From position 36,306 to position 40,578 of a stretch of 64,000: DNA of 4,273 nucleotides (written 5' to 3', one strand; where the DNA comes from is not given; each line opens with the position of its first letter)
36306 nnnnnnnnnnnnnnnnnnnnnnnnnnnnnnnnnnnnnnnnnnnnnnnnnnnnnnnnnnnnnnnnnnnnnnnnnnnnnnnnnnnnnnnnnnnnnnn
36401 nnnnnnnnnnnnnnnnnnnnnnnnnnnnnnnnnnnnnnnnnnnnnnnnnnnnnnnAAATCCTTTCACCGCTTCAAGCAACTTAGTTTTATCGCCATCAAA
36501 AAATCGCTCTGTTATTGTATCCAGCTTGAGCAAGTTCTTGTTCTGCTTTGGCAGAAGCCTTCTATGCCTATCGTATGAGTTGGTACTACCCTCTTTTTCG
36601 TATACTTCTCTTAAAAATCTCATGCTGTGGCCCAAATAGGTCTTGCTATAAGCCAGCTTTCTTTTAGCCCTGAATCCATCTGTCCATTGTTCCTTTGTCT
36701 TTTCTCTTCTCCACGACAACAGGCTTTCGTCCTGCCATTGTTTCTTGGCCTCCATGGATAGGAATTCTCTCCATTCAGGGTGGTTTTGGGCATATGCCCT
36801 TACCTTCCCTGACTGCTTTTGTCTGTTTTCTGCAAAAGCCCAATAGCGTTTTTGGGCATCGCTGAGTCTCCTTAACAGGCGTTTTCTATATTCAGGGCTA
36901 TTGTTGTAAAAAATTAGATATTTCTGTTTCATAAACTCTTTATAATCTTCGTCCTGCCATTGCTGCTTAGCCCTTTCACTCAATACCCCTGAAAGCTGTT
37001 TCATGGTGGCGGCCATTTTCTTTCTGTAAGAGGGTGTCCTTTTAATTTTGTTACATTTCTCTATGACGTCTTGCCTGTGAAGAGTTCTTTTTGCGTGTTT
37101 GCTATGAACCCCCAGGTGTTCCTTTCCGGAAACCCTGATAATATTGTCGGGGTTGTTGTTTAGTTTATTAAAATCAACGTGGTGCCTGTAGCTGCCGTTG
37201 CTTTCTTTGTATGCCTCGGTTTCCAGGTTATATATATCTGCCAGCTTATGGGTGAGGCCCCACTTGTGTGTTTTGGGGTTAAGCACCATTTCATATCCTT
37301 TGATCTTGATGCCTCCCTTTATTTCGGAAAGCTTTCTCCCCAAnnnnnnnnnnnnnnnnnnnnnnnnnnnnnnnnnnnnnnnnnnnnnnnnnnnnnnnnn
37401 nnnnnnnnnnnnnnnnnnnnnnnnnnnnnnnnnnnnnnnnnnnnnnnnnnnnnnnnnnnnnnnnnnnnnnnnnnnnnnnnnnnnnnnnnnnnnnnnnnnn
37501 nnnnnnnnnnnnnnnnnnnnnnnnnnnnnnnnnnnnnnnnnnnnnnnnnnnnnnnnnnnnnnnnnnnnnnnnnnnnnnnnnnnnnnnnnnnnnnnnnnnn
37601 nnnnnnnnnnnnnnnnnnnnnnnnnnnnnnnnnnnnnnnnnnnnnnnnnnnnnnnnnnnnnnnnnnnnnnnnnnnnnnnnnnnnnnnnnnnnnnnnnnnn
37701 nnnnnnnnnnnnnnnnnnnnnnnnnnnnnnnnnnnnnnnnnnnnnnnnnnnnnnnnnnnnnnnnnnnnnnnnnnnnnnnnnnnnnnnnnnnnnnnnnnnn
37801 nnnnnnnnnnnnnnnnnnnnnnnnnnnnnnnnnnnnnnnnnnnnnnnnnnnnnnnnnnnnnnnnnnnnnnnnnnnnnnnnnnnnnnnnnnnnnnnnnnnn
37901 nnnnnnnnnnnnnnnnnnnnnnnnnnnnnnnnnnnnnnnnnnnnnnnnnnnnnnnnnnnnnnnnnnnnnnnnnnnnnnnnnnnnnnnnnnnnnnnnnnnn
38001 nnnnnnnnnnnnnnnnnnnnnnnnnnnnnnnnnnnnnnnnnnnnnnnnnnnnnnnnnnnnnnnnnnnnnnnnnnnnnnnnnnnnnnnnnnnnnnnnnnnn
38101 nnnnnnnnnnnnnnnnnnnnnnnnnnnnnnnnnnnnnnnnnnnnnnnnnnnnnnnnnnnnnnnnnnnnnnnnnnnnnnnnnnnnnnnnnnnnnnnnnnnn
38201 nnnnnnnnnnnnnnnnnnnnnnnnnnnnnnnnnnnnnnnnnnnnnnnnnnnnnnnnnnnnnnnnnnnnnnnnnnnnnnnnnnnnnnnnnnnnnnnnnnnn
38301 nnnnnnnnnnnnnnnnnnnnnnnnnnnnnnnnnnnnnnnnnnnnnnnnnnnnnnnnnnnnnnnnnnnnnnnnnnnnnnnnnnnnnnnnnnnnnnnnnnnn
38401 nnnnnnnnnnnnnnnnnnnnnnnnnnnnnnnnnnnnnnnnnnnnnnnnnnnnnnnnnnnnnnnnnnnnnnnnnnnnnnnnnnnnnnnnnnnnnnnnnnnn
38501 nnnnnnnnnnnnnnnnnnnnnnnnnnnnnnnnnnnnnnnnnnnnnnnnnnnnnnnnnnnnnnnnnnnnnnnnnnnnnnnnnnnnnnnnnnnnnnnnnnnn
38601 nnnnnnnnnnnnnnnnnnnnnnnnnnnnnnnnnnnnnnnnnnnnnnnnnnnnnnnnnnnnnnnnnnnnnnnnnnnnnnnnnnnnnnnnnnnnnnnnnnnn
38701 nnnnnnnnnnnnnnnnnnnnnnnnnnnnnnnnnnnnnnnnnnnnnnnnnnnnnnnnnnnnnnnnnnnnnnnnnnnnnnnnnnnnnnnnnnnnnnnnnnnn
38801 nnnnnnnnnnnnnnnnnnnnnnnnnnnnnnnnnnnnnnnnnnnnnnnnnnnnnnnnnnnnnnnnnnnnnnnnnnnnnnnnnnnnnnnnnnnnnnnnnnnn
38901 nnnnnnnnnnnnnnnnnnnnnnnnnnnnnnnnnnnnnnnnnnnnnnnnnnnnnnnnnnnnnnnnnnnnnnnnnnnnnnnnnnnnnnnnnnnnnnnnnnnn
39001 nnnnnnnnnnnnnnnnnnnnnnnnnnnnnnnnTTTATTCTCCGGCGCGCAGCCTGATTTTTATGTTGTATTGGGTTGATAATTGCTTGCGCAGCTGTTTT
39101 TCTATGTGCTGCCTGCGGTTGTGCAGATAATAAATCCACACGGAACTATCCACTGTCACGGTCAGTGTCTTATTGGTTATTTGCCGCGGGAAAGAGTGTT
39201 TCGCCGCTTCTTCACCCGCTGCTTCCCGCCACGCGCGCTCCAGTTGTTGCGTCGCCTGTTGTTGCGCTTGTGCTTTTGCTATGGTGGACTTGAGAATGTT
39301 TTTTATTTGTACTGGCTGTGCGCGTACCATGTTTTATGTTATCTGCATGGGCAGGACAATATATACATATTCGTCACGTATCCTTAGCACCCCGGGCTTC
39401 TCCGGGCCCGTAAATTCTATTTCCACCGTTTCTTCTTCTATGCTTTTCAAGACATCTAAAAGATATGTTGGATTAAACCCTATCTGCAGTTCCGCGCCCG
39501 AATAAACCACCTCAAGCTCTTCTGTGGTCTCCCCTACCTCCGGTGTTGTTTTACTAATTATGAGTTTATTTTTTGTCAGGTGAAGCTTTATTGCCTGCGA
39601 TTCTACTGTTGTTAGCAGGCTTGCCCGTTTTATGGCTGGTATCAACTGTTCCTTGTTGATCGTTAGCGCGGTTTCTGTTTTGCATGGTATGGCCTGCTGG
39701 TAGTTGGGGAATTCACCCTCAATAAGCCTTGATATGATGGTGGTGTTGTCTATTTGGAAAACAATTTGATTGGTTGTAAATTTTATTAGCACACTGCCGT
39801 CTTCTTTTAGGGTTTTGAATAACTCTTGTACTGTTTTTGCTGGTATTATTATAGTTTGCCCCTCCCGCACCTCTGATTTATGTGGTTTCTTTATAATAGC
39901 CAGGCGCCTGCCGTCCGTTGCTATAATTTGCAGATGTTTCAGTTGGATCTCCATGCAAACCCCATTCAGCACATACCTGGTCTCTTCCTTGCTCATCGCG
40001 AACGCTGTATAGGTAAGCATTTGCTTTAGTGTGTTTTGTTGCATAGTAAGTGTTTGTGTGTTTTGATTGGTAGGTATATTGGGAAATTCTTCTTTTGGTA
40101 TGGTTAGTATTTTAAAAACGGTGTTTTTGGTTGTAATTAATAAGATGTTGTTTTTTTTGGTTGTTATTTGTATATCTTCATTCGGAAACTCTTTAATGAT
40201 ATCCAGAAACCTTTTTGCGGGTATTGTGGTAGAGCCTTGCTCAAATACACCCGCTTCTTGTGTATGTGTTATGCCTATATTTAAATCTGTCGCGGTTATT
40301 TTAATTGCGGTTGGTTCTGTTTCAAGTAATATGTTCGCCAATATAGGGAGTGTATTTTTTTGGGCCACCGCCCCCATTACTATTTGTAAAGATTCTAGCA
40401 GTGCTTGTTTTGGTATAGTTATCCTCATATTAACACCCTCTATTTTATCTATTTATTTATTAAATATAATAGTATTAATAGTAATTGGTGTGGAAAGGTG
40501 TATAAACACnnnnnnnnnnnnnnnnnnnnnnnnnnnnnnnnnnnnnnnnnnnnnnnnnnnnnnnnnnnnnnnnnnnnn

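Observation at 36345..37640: GyrB is interrupted by a 432-aa intein carrying an HNH-like nuclease motif, inserted in the Toprim EGDSAGG|S motif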

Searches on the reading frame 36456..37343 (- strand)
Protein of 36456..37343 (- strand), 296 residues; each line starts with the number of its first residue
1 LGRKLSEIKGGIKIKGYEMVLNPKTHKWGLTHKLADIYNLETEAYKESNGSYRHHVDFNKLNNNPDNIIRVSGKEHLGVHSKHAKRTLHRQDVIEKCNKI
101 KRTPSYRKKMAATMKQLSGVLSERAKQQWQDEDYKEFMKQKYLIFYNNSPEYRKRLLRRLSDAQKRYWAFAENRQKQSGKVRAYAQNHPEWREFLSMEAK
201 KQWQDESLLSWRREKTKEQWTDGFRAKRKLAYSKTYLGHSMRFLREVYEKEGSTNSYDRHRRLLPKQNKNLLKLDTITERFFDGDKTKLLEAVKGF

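Call 18: search_solved_structures(query=A2, max_evalue=10, show_alignments=4)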
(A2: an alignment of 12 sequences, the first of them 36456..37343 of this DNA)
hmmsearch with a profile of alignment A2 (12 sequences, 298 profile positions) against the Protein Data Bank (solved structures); distinct sequences matched with E-value up to 10: 1.
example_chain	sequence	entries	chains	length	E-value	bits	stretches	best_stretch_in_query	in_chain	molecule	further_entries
6e8d_A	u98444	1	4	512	6.1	9.5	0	51-108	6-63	Beta sliding clamp,DNA mismatch repair protein MutL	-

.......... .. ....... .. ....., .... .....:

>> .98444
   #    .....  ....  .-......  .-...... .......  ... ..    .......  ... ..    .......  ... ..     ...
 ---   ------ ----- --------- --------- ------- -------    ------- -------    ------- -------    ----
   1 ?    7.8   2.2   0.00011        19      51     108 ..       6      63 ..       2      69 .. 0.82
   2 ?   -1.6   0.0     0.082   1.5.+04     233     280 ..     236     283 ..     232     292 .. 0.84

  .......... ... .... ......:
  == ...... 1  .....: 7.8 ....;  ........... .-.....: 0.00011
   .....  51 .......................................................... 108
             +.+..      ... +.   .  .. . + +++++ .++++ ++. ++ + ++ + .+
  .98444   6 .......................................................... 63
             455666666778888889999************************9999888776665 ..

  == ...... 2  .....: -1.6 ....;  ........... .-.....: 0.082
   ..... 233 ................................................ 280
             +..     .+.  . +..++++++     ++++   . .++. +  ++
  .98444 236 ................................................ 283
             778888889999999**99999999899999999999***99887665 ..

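Call 26: predict_structure(alignment_id=A2)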
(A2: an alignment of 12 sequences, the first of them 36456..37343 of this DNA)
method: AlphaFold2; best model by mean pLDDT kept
length: 296 residues; sequences in the alignment: 12
mean_pLDDT: 77.4   pTM: 0.34
mean pLDDT of the five models: 77.4, 77.3, 75.2, 74.2, 74.1
residues with pLDDT >= 90: 64; 70-90: 151; 50-70: 53; < 50: 28
segments of 3 or more residues with pLDDT < 50: 1-10, 54-69
pLDDT, mean of each block of 10 residues (from residue 1): 37 54 63 64 66 46 44 60 75 85 89 83 82 88 90 92 93 92 89 86 85 79 82 85 91 87 73 89 90 87
secondary structure, 60 per line:
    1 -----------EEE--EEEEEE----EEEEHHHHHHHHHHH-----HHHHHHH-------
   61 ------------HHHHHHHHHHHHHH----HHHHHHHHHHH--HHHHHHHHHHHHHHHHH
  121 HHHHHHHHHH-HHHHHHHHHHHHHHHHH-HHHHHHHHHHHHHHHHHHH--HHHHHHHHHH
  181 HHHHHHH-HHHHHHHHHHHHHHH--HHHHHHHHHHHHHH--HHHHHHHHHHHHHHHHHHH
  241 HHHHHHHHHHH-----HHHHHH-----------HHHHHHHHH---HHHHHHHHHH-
elements in order: E12-14 E17-22 E27-30 H31-41 H47-53 H73-86 H91-101 H104-130 H132-148 H150-168 H171-187 H189-203 H206-219 H222-251 H257-262 H274-282 H286-295

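Call 30: fold_search(model_id=the predicted structure, library=pdb)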
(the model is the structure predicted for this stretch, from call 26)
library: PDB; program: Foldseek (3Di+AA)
matches with E <= 10: 17; with E <= 0.001: 0
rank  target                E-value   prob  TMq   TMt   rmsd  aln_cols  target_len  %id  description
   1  8to0_CK               4.1e+00  0.04  0.11  0.13  33.5       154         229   16  48-nm repeating structure of doublets from mouse sperm flagella (released 2023-11-01)
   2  3wkn_H                4.3e+00  0.10  0.07  0.43   4.0        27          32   15  Crystal structure of the artificial protein AFFinger p17 (AF.p17) complexed with Fc fragment of human IgG (released 2014-10-29)
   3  8fkx_SS               4.9e+00  0.04  0.07  0.08  31.1        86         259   15  Human nucleolar pre-60S ribosomal subunit (State E) (released 2023-07-12)
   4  9cpc_2I               4.9e+00  0.03  0.09  0.11  33.3       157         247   15  Atomic model of porcine brain ventricles cilia doublet microtubule (48-nm periodicity) (released 2024-10-23)
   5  5m4t_MODEL_1_A        7.1e+00  0.06  0.07  0.20   7.1        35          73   14  C-terminal domain structure of VSG M1.1 (released 2017-09-20)
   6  8otz_By               7.1e+00  0.02  0.09  0.15  33.4       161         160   12  48-nm repeat of the native axonemal doublet microtubule from bovine sperm (released 2023-11-22)
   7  1f9t                  8.0e+00  0.03  0.06  0.06   9.2        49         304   14  CRYSTAL STRUCTURES OF KINESIN MUTANTS REVEAL A SIGNALLING PATHWAY FOR ACTIVATION OF THE MOTOR ATPASE (released 2001-06-13)
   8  8otz_B6               8.0e+00  0.02  0.08  0.10  32.5       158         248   13  48-nm repeat of the native axonemal doublet microtubule from bovine sperm (released 2023-11-22)
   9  8q84_O                8.0e+00  0.01  0.11  0.12  21.4       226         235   11  Outer kinetochore Dam1 protomer dimer Ndc80-Nuf2 coiled-coil complex (released 2023-12-06)
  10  2vdu_D                8.6e+00  0.04  0.06  0.05  11.8        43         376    9  Structure of trm8-trm82, THE YEAST TRNA m7G methylation complex (released 2007-12-18)
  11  6zny_CCC              9.1e+00  0.04  0.05  0.03   2.2        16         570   19  1.50 A resolution 3-methylcatechol (3-methylbenzene-1,2-diol) inhibited Sporosarcina pasteurii urease (released 2020-12-23)
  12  9kls_A                9.1e+00  0.03  0.05  0.21  13.0        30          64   13  Crystal structure of a Streptococcal protein G B1 mutant (released 2026-01-28)
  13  2elm_MODEL_1_A        9.7e+00  0.04  0.08  0.35   5.8        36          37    8  Solution structure of the 10th C2H2 zinc finger of human Zinc finger protein 406 (released 2008-04-01)
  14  2eq0_MODEL_1_A        9.7e+00  0.03  0.08  0.30   6.2        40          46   15  Solution structure of the 8th C2H2 type zinc finger domain of Zinc finger protein 347 (released 2007-10-02)
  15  5den_C                9.7e+00  0.03  0.08  0.06   6.3        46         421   17  The First Structure of a Full-Length Mammalian Phenylalanine Hydroxylase Reveals the Architecture of an Auto-inhibited (released 2016-02-17)
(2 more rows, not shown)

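Call 39: find_related_loci(query=A2, collection=genome_contigs, flank=6000)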
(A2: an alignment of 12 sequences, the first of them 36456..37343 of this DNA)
Query A2 (296 aa) in genome_contigs; peptide patterns used: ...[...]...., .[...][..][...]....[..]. (x = any residue, [..] = any of these).
599 stretches matched a pattern (row limit reached: there are more); 547 encode a relative of the query (tblastn E <= 1e-3); the best 80 are kept; 80 distinct loci.
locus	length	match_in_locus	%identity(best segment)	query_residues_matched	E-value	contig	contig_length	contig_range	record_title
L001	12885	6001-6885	57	3-296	3e-108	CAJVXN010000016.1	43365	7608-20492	TPA_asm: uncultured bacterium isolate DRR093005_bin.42_MetaBAT_v2.12.1_MAG genome assembly, contig: NODE_412_length_4336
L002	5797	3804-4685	58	3-296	6e-108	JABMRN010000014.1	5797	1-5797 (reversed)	MAG: Candidatus Omnitrophota bacterium isolate bin.93 k141_450360, whole genome shotgun sequence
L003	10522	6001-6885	56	3-296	5e-103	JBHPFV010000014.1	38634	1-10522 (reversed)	Candidatus Omnitrophota bacterium isolate SAG AM-311-K22 NODE_14_length_38634_cov_28.884911, whole genome shotgun sequen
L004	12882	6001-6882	51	3-296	5e-102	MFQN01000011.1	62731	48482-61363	MAG: Candidatus Magasanikbacteria bacterium RIFCSPLOWO2_12_FULL_43_12 rifcsplowo2_12_scaffold_2292, whole genome shotgun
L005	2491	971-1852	51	3-296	3e-104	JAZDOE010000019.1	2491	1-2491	MAG: Candidatus Falkowbacteria bacterium isolate MEGAHIT-group-0.750 k141_6251979, whole genome shotgun sequence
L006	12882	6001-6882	53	3-296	1e-97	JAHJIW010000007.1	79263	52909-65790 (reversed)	MAG: Candidatus Margulisiibacteriota bacterium isolate Modern_marine_rock_biofilm.mb.116 Modern_marine_roc.mb.116_k141_4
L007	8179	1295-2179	51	3-296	7e-98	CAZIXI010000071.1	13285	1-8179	MAG TPA_asm: uncultured bacterium isolate SRP077602_co2_311 genome assembly, contig: NODE_7036_length_13285_cov_3.876946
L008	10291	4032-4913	50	3-296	2e-96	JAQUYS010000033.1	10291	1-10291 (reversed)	MAG: Candidatus Nanoarchaeia archaeon isolate STD2_242 NODE_25699_length_10291_cov_3.258363_Sandtown_D2, whole genome sh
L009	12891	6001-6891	49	1-296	3e-96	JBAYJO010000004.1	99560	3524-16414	MAG: Patescibacteria group bacterium isolate SO_2016_GW1_58 scaffold00484_OW334_2016, whole genome shotgun sequence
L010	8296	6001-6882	50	4-296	2e-96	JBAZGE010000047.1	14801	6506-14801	MAG: Candidatus Omnitrophota bacterium isolate SO_2017_LW3_37 NODE_11496_length_14801_cov_2.864454_LW162_2017, whole gen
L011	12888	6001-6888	51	1-296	2e-95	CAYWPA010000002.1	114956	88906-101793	MAG TPA_asm: uncultured Methanosarcinales archaeon isolate ERP125453_co1_72 genome assembly, contig: NODE_71_length_1149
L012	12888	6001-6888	51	1-296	3e-95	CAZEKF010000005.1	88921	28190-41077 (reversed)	MAG TPA_asm: uncultured Methanosarcinales archaeon isolate SRP200020_co7_100 genome assembly, contig: NODE_90_length_889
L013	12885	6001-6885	55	3-296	3e-94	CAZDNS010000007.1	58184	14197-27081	MAG TPA_asm: uncultured Planctomycetia bacterium isolate SRP090828_co1_107 genome assembly, contig: NODE_79_length_58184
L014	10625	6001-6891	51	1-296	9e-94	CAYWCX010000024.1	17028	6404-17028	MAG TPA_asm: uncultured Planctomycetales bacterium isolate SRP098346_co1_343 genome assembly, contig: NODE_3485_length_1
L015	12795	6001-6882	51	3-296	3e-93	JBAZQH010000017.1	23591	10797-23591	MAG: Candidatus Margulisiibacteriota bacterium isolate SO_2017_SWC_49 scaffold_1810_c1_LP-4_2017, whole genome shotgun s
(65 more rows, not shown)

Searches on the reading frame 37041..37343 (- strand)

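Call 43: search_protein_families(library=pfam, proteins=[window:37041-37343:-], max_evalue=10)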
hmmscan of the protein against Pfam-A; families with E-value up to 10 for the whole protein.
window:37041-37343:- (101 aa): 1 family
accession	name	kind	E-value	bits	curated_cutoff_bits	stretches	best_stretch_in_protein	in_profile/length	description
PF13392.12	HNH_3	-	0.015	15.4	24.8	1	54-76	22-44/46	HNH endonuclease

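Call 44: search_protein_families(library=phrogs, proteins=[window:37041-37343:-], max_evalue=1)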
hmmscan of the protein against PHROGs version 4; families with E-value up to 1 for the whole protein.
window:37041-37343:- (101 aa): 6 families
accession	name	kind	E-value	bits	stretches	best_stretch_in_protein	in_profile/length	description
phrog_7545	-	DNA, RNA and nucleotide metabolism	1.9e-07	32.4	1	15-92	66-145/160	HNH endonuclease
phrog_21964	-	DNA, RNA and nucleotide metabolism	4.3e-05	24.2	1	6-98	137-232/244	HNH endonuclease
phrog_15471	-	DNA, RNA and nucleotide metabolism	0.00033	21.5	1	50-93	50-94/183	HNH endonuclease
phrog_19902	-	DNA, RNA and nucleotide metabolism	0.017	15.8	1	12-82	67-138/221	HNH endonuclease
phrog_9443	-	DNA, RNA and nucleotide metabolism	0.06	14.1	1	54-83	117-146/170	HNH endonuclease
phrog_25869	-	unknown function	0.27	11.9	1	88-99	18-29/30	-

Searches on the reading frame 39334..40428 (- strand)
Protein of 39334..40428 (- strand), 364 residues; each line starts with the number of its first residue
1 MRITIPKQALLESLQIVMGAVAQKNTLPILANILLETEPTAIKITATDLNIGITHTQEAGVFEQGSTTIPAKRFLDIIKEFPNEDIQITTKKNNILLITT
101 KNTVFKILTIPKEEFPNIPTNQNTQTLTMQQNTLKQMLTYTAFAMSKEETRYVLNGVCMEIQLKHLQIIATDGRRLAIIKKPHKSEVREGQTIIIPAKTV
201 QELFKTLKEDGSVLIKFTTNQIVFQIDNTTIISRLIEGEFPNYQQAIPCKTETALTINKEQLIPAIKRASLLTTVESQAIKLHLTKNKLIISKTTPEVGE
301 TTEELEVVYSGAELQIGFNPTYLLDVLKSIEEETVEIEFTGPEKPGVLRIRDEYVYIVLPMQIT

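Call 52: find_encoding_contigs(protein=window:39334-40428:-, flank=2000, max_places=3)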
Protein window:39334-40428:- (364 aa): 18 contigs read that carry it; 3 places shown.
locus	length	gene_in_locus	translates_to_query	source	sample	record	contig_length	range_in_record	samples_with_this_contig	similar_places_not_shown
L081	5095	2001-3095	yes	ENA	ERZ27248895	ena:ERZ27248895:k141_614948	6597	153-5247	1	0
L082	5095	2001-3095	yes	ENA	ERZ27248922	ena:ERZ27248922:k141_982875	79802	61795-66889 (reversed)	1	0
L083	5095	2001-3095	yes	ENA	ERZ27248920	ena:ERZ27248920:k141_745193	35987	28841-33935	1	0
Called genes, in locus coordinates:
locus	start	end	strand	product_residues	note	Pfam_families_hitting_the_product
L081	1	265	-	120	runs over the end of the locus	PF00825:Ribonuclease_P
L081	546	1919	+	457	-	PF11638:DnaA_N, PF00308:Bac_DnaA, PF00004:AAA, PF01695:IstB_IS21, PF08299:Bac_DnaA_C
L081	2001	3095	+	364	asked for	PF00712:DNA_pol3_beta, PF02767:DNA_pol3_beta_2, PF02768:DNA_pol3_beta_3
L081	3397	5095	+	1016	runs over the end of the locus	?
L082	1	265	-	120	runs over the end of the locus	PF00825:Ribonuclease_P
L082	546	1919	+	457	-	PF11638:DnaA_N, PF00308:Bac_DnaA, PF00004:AAA, PF01695:IstB_IS21, PF08299:Bac_DnaA_C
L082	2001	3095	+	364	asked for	PF00712:DNA_pol3_beta, PF02767:DNA_pol3_beta_2, PF02768:DNA_pol3_beta_3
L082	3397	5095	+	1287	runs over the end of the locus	PF02518:HATPase_c, PF00204:DNA_gyraseB, PF14890:Intein_splicing, PF01751:Toprim, PF21249:GyrB_hook (faint), PF00986:DNA_gyraseB_C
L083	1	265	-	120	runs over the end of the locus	PF00825:Ribonuclease_P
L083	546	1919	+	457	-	PF11638:DnaA_N, PF00308:Bac_DnaA, PF00004:AAA, PF01695:IstB_IS21, PF08299:Bac_DnaA_C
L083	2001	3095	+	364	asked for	PF00712:DNA_pol3_beta, PF02767:DNA_pol3_beta_2, PF02768:DNA_pol3_beta_3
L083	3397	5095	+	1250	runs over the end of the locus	?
